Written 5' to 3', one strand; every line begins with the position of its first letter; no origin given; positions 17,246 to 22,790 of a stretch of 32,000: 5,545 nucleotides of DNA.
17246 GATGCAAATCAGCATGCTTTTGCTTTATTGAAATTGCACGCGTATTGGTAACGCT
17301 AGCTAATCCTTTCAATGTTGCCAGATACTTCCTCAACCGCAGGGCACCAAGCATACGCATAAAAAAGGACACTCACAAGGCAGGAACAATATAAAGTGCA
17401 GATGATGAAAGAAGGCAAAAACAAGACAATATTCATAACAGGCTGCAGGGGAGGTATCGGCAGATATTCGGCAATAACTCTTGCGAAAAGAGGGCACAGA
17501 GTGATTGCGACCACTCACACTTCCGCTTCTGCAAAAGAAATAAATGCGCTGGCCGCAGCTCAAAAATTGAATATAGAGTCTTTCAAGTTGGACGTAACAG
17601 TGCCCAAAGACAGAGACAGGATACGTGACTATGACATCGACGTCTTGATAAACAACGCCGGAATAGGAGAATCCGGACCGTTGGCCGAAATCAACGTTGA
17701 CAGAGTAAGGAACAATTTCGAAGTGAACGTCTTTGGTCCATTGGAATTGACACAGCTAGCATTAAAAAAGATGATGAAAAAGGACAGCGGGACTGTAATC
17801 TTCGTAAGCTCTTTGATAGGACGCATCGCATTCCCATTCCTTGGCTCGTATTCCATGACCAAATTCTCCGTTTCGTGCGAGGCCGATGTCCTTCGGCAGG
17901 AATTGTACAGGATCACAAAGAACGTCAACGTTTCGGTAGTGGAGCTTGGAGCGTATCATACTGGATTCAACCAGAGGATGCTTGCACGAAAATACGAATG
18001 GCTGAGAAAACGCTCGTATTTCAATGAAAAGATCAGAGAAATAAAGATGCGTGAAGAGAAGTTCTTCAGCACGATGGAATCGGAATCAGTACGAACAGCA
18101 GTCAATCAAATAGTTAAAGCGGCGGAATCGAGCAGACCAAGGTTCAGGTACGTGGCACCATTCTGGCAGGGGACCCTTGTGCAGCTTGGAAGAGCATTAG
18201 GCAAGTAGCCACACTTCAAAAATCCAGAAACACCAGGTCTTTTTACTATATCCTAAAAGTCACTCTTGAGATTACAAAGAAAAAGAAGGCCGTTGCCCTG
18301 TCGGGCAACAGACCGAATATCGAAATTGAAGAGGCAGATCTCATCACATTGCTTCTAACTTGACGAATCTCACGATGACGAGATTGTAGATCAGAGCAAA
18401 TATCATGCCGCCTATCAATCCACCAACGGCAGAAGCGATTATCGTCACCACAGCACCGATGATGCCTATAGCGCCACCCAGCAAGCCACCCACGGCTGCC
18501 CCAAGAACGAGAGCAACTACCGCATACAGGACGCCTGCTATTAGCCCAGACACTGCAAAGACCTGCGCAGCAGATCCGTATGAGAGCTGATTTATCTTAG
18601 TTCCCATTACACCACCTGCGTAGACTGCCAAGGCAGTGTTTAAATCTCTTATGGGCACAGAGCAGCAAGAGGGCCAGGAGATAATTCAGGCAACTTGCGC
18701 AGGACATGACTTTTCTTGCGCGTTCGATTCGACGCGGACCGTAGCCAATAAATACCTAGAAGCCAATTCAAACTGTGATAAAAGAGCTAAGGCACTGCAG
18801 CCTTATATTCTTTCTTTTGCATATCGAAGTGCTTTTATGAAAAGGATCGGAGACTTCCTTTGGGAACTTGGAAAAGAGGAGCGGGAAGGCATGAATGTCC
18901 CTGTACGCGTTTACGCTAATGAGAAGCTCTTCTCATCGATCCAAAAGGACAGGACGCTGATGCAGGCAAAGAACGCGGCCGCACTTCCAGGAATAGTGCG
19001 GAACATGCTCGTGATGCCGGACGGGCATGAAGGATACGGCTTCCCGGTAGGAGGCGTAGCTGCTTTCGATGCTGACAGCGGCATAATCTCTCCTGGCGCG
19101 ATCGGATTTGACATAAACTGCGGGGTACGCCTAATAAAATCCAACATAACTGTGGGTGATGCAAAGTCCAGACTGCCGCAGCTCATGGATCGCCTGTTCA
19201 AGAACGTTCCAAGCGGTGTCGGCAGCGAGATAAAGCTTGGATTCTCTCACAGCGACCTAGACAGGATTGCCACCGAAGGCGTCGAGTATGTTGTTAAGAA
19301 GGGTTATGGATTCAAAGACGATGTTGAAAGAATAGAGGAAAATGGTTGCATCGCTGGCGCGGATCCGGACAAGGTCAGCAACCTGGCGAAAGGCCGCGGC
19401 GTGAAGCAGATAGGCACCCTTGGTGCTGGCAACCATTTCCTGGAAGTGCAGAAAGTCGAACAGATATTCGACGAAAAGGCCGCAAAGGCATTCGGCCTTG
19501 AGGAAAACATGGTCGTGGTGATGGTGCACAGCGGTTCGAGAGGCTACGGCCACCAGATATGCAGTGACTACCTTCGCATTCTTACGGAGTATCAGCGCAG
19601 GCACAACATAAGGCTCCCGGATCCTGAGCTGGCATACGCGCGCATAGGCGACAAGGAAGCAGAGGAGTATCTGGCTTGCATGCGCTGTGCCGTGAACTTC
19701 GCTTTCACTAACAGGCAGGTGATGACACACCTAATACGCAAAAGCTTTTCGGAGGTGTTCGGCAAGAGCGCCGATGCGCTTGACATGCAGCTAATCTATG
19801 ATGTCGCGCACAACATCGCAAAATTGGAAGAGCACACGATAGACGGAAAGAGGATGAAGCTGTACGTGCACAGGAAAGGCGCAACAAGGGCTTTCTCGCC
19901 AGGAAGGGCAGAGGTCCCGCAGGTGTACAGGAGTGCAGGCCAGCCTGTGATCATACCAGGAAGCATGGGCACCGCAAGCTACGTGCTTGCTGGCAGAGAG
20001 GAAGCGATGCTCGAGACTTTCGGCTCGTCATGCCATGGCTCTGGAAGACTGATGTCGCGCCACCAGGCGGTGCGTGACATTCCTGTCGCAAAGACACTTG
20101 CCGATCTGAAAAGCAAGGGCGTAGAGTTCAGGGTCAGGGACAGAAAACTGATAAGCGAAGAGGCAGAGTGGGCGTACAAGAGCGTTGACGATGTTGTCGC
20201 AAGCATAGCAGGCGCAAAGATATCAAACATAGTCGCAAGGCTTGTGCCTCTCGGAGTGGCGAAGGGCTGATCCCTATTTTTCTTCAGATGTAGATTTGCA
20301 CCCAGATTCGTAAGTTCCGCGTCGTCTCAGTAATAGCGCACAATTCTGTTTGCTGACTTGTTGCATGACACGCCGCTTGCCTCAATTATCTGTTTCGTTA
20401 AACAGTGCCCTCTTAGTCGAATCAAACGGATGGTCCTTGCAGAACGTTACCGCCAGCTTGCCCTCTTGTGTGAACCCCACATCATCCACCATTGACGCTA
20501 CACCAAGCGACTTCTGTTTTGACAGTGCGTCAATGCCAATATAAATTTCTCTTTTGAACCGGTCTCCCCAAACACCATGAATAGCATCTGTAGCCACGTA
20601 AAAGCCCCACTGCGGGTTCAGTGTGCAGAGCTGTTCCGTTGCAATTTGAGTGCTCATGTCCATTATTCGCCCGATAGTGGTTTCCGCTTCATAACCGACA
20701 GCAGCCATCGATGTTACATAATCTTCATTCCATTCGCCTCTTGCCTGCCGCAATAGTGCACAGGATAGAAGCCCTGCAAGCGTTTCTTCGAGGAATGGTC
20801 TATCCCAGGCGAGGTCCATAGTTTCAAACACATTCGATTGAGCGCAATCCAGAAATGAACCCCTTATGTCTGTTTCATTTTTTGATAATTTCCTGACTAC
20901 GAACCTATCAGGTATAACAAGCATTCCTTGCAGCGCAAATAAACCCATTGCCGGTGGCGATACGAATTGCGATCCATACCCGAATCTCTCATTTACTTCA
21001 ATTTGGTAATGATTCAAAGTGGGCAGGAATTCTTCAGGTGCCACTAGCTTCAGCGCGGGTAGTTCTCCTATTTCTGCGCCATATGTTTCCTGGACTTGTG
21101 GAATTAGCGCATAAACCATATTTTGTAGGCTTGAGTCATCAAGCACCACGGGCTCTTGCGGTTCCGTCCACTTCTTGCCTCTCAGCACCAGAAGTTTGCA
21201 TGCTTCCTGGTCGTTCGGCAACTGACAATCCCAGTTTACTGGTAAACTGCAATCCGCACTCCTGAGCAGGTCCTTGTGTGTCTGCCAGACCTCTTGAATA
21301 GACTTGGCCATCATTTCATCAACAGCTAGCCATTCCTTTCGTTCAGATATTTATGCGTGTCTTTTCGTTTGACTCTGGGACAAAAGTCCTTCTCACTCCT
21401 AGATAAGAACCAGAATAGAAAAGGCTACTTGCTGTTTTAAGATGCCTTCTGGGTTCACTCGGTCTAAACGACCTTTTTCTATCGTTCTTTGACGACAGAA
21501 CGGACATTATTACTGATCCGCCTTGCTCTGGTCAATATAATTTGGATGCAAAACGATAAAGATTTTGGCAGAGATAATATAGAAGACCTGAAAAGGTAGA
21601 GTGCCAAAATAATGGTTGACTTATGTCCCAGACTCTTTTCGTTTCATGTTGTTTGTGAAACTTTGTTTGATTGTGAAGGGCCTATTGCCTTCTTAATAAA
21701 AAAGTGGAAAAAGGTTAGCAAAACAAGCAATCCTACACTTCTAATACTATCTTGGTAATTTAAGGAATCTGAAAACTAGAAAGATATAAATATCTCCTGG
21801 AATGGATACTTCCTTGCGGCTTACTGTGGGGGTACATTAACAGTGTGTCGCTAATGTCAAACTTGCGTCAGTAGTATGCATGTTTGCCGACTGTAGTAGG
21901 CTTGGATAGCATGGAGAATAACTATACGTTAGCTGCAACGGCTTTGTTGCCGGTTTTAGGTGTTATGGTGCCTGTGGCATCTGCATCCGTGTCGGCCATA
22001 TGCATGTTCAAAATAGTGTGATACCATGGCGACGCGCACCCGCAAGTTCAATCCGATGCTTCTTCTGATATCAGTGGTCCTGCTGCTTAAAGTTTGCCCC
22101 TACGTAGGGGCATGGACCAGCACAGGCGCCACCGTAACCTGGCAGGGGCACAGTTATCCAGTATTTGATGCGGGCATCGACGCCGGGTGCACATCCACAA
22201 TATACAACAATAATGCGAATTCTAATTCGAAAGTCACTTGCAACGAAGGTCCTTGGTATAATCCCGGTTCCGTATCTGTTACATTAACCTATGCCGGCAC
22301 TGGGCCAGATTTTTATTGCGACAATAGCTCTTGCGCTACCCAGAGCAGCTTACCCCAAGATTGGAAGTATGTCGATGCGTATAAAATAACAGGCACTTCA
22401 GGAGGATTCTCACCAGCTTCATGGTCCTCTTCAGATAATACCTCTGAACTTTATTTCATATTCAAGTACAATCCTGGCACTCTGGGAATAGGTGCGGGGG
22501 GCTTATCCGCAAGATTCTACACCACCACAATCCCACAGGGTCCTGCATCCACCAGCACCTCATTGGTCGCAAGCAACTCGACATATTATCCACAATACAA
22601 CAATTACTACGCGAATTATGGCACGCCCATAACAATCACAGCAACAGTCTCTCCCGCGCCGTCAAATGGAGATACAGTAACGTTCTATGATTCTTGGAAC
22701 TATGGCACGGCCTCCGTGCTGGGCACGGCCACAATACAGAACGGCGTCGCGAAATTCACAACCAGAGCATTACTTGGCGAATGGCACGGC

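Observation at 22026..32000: Giant (at least 3.3k aa) modular surface protein combining two Ig-like repeat families and an embedded Kelch-like propeller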

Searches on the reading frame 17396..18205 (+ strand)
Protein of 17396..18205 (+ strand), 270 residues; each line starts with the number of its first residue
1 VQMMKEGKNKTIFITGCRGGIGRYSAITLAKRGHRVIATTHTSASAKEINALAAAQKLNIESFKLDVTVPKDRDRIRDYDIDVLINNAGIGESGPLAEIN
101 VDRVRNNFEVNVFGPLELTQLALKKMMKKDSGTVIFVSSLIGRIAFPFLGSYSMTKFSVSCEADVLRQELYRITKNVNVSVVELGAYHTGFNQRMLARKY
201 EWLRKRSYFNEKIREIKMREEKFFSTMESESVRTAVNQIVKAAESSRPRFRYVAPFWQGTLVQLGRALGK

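Call 10: search_protein_families(library=pfam, proteins=[window:17396-18205:+])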
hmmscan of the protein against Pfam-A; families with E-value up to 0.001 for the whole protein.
window:17396-18205:+ (270 aa): 6 families
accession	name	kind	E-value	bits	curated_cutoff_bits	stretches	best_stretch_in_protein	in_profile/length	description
PF00106.31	adh_short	-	5.1e-36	124.4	26.6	1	10-195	1-190/195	short chain dehydrogenase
PF13561.12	adh_short_C2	-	8.6e-21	75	27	1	19-205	6-196/236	Enoyl-(Acyl carrier protein) reductase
PF08659.16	KR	-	1.7e-10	41.5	22.6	1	11-155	2-152/180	KR domain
PF01370.27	Epimerase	-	3.5e-08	33.6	20.9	1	12-139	1-115/240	NAD dependent epimerase/dehydratase family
PF08643.16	DUF1776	-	1e-05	25.5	25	1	92-196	104-208/294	Fungal family of unknown function (DUF1776)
PF16363.11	GDP_Man_Dehyd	-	0.00045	20.2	27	1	13-122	1-113/332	GDP-mannose 4,6 dehydratase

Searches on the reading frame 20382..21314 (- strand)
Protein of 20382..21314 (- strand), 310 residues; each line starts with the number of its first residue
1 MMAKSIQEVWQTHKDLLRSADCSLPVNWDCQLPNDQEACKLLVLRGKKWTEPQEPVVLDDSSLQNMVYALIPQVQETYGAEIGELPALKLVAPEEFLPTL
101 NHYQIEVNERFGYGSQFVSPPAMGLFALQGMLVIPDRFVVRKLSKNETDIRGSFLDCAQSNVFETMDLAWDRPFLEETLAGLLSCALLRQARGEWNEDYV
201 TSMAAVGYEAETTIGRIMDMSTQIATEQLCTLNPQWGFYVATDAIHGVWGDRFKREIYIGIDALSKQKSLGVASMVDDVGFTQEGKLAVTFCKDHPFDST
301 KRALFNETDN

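Call 10: search_protein_families(library=pfam, proteins=[window:20382-21311:-])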
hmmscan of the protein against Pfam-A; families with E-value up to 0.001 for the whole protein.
window:20382-21311:- (309 aa): 0 families

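Call 13: find_encoding_contigs(protein=window:20382-21314:-, flank=10000, max_places=4)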
Protein window:20382-21314:- (310 aa): 1 contig read that carries it; 1 place shown.
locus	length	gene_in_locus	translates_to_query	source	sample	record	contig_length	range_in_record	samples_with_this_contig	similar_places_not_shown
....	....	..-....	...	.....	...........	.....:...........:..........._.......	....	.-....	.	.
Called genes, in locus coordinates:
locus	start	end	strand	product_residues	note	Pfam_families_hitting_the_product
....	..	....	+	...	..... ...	-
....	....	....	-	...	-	?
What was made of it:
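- Tried and rejected: The neighbouring 310-aa protein is on record only on a 1.4-kb Logan contig (call 13).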

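Call 63: list_cluster_members(proteins=[window:20382-21311:-, window:292-858:-, window:3600-4739:+, window:4835-5788:-, window:2804-3595:+, window:7023-7544:+, window:12009-12776:-, window:16850-17206:+, window:6579-6938:-, window:9383-12034:-])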
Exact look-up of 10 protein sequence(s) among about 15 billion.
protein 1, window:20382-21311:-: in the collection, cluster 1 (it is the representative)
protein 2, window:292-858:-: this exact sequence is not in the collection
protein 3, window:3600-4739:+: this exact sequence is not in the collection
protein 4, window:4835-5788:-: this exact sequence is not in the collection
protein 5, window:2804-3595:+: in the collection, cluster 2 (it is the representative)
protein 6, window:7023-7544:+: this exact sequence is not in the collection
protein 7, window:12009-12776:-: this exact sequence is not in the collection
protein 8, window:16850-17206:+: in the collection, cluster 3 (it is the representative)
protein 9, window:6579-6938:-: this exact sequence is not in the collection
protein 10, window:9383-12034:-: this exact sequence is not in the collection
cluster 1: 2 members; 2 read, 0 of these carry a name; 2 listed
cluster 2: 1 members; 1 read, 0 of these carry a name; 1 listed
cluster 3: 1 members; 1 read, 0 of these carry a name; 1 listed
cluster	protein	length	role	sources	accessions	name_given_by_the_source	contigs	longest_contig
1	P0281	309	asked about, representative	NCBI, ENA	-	-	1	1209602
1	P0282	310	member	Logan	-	-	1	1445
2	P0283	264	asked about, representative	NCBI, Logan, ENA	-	-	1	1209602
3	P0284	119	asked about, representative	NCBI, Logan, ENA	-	-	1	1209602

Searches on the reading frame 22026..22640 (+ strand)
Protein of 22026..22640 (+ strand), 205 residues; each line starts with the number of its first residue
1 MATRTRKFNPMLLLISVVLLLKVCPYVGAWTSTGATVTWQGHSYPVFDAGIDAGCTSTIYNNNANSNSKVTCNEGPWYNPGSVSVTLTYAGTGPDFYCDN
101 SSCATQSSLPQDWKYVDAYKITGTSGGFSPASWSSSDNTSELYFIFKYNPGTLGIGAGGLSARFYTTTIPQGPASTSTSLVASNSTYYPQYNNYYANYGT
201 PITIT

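Call 16: search_solved_structures(query=window:22113-22622:+, max_evalue=10)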
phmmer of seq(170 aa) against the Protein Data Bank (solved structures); distinct sequences matched with E-value up to 10: 0.

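Call 47: search_protein_representatives(protein=window:22026-22640:+)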
Query: 205 residues. Proteins with E-value up to 0.001 (for the whole library): 1; up to 1e-10: 1; up to 1e-30: 1. The best 1 are listed.
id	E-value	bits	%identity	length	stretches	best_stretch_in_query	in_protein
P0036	1.1e-131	453.0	100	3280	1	1-205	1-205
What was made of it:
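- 22113..22559 (+): Orphan N-terminal domain (aa 30-178) with 4 Cys. Exhaustive phmmer of aa 1-205 over 1.84e9 representatives finds only the protein itself (call 47).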

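Call 61: predict_structure(protein=window:22110-22640:+)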
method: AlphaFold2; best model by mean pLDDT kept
length: 177 residues; sequences in the alignment: 1
mean_pLDDT: 32.7   pTM: 0.31
mean pLDDT of the five models: 32.7, 30.6, 27.8, 27.7, 26.5
residues with pLDDT >= 90: 0; 70-90: 0; 50-70: 2; < 50: 175
segments of 3 or more residues with pLDDT < 50: 1-115, 119-177
pLDDT, mean of each block of 10 residues (from residue 1): 26 27 27 28 27 36 40 38 44 41 33 44 34 31 28 26 29 30
secondary structure, 60 per line:
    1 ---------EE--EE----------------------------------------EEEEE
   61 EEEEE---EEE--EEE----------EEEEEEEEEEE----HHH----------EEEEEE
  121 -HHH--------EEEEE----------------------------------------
elements in order: E56-65 E69-71 E74-76 E87-97 E115-120 E133-137
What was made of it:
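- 22113..22559 (+): The AF2 single-sequence model is unusable, pLDDT 32.7 (call 61).
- Tried and rejected: The AF2 single-sequence model is unusable (call 61).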

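Call 69: search_protein_families(library=pfam, proteins=[window:22113-22622:+], max_evalue=1)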
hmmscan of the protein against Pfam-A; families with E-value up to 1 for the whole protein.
seq(170 aa): 1 family
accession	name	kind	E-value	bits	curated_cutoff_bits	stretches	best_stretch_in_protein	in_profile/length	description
PF10418.14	DHODB_Fe-S_bind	-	0.18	12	23.9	1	25-50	13-36/41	Iron-sulfur cluster binding domain of dihydroorotate dehydrogenase B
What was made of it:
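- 22113..22559 (+): No PDB hit (call 16) and no Pfam hit (call 69).
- Tried and rejected: No PDB (call 16), Pfam (call 69) or sequence relative (call 47).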
